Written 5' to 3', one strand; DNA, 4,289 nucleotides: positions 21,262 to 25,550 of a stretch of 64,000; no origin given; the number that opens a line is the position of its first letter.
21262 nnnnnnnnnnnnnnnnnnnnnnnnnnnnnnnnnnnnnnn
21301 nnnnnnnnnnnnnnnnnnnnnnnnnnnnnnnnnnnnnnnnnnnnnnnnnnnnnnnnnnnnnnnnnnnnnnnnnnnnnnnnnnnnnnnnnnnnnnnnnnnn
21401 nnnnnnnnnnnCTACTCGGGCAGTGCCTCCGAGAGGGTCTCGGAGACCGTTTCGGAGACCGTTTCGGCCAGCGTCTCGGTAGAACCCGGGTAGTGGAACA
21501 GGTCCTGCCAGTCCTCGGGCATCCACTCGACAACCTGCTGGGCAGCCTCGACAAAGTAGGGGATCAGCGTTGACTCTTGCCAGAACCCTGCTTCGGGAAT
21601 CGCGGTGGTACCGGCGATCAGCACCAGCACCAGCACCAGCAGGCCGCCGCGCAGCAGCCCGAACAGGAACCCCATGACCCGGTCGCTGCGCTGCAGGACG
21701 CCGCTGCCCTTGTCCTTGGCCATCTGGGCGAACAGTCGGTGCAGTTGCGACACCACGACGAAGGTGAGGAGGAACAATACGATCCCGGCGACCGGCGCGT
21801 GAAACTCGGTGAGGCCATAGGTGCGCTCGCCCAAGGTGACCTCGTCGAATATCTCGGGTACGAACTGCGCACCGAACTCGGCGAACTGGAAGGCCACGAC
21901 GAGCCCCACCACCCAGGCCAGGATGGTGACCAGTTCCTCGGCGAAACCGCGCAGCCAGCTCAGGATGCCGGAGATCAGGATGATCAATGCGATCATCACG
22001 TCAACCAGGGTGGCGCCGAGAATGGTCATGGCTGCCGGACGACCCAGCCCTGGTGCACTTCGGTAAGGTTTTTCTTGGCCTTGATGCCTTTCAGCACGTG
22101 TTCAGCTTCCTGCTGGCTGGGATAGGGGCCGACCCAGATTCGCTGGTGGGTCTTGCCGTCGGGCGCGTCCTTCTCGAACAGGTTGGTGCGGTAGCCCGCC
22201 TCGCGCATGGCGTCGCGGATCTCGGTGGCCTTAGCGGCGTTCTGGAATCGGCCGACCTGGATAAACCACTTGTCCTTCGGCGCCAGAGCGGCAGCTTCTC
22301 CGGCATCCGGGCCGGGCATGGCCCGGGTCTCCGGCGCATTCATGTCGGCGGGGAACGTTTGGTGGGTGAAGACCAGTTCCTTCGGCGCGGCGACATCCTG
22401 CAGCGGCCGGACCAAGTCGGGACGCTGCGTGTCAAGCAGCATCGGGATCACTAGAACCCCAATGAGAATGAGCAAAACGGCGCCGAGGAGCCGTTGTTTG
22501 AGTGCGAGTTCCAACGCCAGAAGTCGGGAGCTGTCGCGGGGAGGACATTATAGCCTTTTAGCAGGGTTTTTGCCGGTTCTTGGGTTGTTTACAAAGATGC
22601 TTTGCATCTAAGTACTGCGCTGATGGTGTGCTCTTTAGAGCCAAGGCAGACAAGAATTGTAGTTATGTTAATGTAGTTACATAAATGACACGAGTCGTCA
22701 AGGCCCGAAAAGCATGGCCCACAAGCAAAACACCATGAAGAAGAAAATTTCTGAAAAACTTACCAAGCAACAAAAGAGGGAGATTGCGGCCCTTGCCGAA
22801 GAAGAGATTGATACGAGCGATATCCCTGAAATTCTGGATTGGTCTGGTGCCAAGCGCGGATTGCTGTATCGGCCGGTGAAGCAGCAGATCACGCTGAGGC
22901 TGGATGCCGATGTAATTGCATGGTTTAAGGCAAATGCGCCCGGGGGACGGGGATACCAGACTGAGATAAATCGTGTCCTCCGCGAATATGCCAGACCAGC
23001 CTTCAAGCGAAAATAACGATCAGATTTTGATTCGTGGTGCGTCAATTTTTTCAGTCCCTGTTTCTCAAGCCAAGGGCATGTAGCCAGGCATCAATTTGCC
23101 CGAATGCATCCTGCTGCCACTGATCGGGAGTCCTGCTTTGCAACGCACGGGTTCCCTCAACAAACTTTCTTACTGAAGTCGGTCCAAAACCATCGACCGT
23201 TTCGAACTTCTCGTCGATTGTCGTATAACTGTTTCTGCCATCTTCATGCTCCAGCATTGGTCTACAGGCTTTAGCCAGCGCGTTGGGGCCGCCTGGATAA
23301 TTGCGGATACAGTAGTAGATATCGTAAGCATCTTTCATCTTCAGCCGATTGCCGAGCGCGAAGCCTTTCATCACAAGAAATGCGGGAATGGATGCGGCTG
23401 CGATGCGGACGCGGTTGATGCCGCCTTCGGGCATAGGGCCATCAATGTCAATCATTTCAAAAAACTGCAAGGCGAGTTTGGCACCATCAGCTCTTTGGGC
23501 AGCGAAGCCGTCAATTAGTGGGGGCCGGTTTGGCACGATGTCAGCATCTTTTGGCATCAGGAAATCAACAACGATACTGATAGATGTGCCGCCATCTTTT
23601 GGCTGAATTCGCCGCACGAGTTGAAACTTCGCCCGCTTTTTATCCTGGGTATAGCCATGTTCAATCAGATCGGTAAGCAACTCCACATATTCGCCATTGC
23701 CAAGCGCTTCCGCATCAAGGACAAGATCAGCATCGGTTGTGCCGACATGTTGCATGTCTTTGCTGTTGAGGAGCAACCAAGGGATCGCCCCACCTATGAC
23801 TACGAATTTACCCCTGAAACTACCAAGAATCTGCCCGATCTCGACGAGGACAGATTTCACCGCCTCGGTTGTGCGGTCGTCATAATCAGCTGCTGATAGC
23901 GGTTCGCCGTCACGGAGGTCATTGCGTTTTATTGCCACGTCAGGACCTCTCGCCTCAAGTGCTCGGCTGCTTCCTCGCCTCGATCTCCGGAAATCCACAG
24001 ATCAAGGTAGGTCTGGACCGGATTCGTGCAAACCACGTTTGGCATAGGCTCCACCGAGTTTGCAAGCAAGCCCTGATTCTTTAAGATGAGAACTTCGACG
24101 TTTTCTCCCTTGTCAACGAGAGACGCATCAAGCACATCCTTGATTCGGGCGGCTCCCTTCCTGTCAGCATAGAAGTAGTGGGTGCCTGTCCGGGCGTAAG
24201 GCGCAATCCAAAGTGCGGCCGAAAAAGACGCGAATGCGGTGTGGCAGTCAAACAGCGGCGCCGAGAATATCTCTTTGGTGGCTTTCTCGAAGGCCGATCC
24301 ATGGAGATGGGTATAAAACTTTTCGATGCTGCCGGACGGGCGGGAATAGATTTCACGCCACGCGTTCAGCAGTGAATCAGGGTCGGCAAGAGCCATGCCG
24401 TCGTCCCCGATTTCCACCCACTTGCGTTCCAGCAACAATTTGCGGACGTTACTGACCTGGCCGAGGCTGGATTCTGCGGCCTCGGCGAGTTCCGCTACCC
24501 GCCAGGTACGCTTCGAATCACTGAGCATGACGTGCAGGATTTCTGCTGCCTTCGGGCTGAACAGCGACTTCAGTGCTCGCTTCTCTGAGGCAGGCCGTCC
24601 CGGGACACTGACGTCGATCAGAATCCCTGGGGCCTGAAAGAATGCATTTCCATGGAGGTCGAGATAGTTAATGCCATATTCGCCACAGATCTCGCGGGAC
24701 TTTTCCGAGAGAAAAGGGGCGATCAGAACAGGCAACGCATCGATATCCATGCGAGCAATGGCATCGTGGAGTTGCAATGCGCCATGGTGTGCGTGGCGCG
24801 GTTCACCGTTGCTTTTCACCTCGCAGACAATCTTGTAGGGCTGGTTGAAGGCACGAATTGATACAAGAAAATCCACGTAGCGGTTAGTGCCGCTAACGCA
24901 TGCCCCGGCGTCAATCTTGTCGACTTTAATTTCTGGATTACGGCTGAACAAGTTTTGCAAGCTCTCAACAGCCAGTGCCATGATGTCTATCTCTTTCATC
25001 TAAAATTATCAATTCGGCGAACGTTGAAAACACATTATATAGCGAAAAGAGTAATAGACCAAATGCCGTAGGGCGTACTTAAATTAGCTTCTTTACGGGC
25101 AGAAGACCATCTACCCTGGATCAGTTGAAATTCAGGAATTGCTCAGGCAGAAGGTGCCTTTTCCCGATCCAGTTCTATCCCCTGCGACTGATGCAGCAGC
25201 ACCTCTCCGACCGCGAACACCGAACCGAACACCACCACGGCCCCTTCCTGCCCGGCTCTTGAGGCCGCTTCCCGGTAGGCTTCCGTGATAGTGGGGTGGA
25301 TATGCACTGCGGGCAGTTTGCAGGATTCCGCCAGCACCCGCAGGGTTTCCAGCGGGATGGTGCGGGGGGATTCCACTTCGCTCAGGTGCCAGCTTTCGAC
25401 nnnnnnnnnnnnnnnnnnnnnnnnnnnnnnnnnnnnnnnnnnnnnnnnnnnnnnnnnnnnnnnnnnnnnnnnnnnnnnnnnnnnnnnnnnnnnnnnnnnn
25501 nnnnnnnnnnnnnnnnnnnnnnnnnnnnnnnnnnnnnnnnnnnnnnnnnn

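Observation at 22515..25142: AbiE-like pair with an unusual three-domain antitoxin (PD-(D/E)xK-like + wHTH + AbiEi-C), plus an orphan BrnA, inserted between folC and dedD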

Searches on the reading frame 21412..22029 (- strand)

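Call 3: search_protein_families(library=pfam, proteins=[window:21412-22029:-], max_evalue=0.1)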
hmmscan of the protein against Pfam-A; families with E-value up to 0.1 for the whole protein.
window:21412-22029:- (205 aa): 2 families
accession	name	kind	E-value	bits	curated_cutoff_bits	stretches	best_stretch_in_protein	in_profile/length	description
PF02674.22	Colicin_V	-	3.1e-26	92.5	29.3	1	9-163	1-143/144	Colicin V production protein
PF03023.19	MurJ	-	0.044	12.8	27.4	1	19-139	144-262/451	Lipid II flippase MurJ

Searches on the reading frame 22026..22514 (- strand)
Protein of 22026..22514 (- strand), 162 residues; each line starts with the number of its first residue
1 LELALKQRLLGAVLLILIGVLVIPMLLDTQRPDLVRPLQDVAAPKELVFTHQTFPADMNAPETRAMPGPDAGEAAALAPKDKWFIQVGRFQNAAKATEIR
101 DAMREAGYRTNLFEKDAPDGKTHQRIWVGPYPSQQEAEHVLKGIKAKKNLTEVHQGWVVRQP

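Call 3: search_protein_families(library=pfam, proteins=[window:22026-22514:-], max_evalue=0.1)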
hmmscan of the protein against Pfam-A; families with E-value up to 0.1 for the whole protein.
window:22026-22514:- (162 aa): 1 family
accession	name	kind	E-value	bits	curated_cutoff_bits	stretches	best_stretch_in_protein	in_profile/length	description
PF05036.18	SPOR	-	1.5e-09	38.4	21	1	80-147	2-66/76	SPOR domain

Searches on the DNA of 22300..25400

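Call 77: search_rna_families(source=window, start=22300, end=25400, threshold=evalue, max_evalue=1)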
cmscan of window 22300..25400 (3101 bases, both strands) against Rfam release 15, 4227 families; matches with E-value up to 1: 0.
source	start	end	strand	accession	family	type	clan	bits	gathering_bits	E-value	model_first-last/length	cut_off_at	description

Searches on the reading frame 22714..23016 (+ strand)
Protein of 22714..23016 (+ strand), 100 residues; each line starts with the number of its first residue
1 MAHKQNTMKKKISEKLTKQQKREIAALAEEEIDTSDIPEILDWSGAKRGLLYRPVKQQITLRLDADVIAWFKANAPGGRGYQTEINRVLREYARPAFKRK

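Call 3: search_protein_families(library=pfam, proteins=[window:22714-23016:+], max_evalue=0.1)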
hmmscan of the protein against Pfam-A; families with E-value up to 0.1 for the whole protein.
window:22714-23016:+ (100 aa): 3 families
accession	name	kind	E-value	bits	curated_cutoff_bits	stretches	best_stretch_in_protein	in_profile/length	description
PF14384.12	BrnA_antitoxin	-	2.5e-16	60.2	26.1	1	30-93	23-68/68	BrnA antitoxin of type II toxin-antitoxin system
PF12441.14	CopG_antitoxin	-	0.00051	21.2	28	1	28-91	12-78/79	CopG antitoxin of type II toxin-antitoxin system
PF13022.12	HTH_Tnp_1_2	-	0.0058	17.2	27.9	1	8-58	1-50/122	Helix-turn-helix of insertion element transposase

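Call 4: search_protein_families(library=padloc, proteins=[window:22714-23016:+], max_evalue=0.1)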
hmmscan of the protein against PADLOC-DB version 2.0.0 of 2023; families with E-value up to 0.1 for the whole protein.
window:22714-23016:+ (100 aa): 0 families

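Call 5: search_protein_families(library=ncbifam, proteins=[window:22714-23016:+], max_evalue=0.1)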
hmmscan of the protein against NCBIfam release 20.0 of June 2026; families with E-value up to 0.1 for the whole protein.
window:22714-23016:+ (100 aa): 1 family
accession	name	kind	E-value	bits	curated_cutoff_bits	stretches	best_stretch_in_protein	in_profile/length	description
TIGR04548.1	DnaD_Mollicutes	hypoth_equivalog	0.06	13.3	100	1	6-46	109-149/178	DnaD family protein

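Call 68: find_homologous_proteins(query=window:22735-23016:+)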
Query window:22735-23016:+ (93 aa): 5163 proteins with E <= 0.001 among 5178 candidates; the best 120 are listed.
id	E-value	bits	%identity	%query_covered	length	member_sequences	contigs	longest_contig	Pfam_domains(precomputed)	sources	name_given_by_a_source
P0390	2.8e-53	196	100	100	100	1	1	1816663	PF14384.13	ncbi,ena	-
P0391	5.8e-51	188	98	100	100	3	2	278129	PF14384.13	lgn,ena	-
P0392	4.0e-48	179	91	100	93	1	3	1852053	PF14384.13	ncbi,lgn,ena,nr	ncbi:MAG: BrnA antitoxin family protein [Gammaproteobacteria bacterium]|nr:BrnA antitoxin family pro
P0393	1.2e-44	168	85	100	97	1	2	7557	PF14384.13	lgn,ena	-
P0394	4.9e-44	166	85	99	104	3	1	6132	PF14384.13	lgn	-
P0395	9.7e-44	165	85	99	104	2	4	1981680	PF14384.13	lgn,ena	-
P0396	4.4e-43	163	83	87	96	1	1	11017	PF14384.13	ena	-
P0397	5.0e-43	163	82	100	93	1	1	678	PF14384.13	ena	-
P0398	7.9e-43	162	86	77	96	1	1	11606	PF14384.13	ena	-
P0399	8.4e-43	162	81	100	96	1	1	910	PF14384.13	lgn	-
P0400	1.0e-42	162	87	83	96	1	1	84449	PF14384.13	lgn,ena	-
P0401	1.4e-42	162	82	100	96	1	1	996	PF14384.13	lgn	-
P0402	1.7e-42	161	81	100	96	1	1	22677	PF14384.13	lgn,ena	-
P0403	2.4e-42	161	80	100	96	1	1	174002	PF14384.13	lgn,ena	-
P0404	3.1e-42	160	79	100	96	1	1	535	PF14384.13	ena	-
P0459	3.6e-38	147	77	99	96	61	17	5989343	PF14384.13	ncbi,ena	-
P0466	5.6e-38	147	77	99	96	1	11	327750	PF14384.13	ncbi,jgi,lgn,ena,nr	ncbi:MAG: BrnA antitoxin family protein [Nitrospinae bacterium]|nr:BrnA antitoxin family protein [Ni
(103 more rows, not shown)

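Call 69: find_encoding_contigs(protein=P0403, flank=2500, max_places=2)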
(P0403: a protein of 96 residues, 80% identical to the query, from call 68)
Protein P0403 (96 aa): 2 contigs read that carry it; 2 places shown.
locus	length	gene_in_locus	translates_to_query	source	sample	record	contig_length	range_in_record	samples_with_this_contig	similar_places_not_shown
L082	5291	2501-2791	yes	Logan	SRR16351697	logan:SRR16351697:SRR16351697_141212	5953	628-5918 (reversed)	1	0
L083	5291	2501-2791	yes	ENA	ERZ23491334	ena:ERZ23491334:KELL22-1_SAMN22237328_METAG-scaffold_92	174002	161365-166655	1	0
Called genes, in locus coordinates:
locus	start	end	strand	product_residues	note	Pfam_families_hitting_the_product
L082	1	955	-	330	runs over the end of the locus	?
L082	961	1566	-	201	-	PF02674:Colicin_V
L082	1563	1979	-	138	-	PF05036:SPOR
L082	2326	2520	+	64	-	PF04365:BrnT_toxin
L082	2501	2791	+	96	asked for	PF14384:BrnA_antitoxin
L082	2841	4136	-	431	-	PF08245:Mur_ligase_M, PF27239:FOL3_C, PF02875:Mur_ligase_C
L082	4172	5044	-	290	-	PF17848:Zn_ribbon_ACC, PF01039:Carboxyl_trans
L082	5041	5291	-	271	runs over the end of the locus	PF00290:Trp_syntA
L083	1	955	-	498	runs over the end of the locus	PF13522:GATase_6, PF13537:GATase_7, PF00156:Pribosyltran (weak)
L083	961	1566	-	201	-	PF02674:Colicin_V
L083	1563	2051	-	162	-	PF05036:SPOR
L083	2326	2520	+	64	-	PF04365:BrnT_toxin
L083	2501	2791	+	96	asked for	PF14384:BrnA_antitoxin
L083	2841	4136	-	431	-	PF08245:Mur_ligase_M, PF27239:FOL3_C, PF02875:Mur_ligase_C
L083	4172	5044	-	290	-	PF17848:Zn_ribbon_ACC, PF01039:Carboxyl_trans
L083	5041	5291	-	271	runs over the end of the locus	PF00290:Trp_syntA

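Call 70: find_encoding_contigs(protein=P0466, flank=2500, max_places=3)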
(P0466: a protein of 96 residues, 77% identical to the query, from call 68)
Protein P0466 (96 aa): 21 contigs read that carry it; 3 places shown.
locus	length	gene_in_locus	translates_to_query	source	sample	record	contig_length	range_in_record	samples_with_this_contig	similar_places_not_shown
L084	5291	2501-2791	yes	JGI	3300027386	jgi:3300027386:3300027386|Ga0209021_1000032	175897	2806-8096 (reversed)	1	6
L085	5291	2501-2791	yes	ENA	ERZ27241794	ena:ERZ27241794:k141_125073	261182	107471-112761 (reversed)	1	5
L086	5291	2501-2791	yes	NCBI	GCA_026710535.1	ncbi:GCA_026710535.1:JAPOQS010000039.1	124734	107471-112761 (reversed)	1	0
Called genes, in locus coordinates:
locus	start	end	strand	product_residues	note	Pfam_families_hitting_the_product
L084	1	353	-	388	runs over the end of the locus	PF07995:GSDH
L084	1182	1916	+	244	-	-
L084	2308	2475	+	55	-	PF04365:BrnT_toxin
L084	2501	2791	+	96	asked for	PF14384:BrnA_antitoxin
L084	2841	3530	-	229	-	-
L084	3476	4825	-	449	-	PF11398:DUF2813 (faint), PF13175:AAA_15 (weak), PF13304:AAA_21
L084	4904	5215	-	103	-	PF08803:ydhR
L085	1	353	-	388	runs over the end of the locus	PF07995:GSDH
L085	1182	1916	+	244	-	-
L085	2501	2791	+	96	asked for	PF14384:BrnA_antitoxin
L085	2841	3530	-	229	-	-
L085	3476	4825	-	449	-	PF11398:DUF2813 (faint), PF13175:AAA_15 (weak), PF13304:AAA_21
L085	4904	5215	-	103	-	PF08803:ydhR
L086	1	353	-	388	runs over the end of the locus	PF07995:GSDH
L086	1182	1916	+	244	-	-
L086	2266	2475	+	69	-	PF04365:BrnT_toxin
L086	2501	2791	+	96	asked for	PF14384:BrnA_antitoxin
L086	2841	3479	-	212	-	-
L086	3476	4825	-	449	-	PF11398:DUF2813 (faint), PF13175:AAA_15 (weak), PF13304:AAA_21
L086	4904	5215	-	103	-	PF08803:ydhR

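Call 71: find_encoding_contigs(protein=P0459, flank=2500, max_places=3)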
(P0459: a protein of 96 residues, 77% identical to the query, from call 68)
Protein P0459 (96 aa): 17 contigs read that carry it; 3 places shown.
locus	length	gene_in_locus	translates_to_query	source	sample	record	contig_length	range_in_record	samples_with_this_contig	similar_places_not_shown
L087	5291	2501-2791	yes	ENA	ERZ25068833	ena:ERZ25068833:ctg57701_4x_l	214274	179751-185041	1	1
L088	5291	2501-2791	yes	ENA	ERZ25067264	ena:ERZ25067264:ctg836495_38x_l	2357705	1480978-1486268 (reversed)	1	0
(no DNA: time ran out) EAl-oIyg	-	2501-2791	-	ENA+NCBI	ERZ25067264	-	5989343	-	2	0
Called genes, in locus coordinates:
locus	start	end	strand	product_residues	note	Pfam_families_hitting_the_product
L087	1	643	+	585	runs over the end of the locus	PF02538:Hydantoinase_B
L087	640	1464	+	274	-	PF01177:Asp_Glu_race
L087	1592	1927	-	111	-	PF05534:HicB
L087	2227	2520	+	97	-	PF04365:BrnT_toxin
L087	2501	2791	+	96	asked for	PF14384:BrnA_antitoxin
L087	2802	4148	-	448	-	PF01645:Glu_synthase, PF01070:FMN_dh, PF00478:IMPDH, PF03060:NMO, PF01645:Glu_synthase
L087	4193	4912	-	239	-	PF01493:GXGXG (weak)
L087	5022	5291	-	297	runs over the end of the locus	PF13522:GATase_6, PF13537:GATase_7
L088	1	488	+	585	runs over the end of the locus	PF02538:Hydantoinase_B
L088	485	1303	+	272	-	PF01177:Asp_Glu_race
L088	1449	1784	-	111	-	PF05534:HicB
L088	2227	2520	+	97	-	PF04365:BrnT_toxin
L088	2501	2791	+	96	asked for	PF14384:BrnA_antitoxin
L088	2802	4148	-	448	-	PF01645:Glu_synthase, PF01070:FMN_dh, PF00478:IMPDH, PF03060:NMO, PF01645:Glu_synthase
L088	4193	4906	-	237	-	PF01493:GXGXG (weak)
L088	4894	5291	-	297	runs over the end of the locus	PF13230:GATase_4 (faint), PF13522:GATase_6, PF13537:GATase_7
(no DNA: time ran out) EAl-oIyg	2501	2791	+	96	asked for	PF14384:BrnA_antitoxin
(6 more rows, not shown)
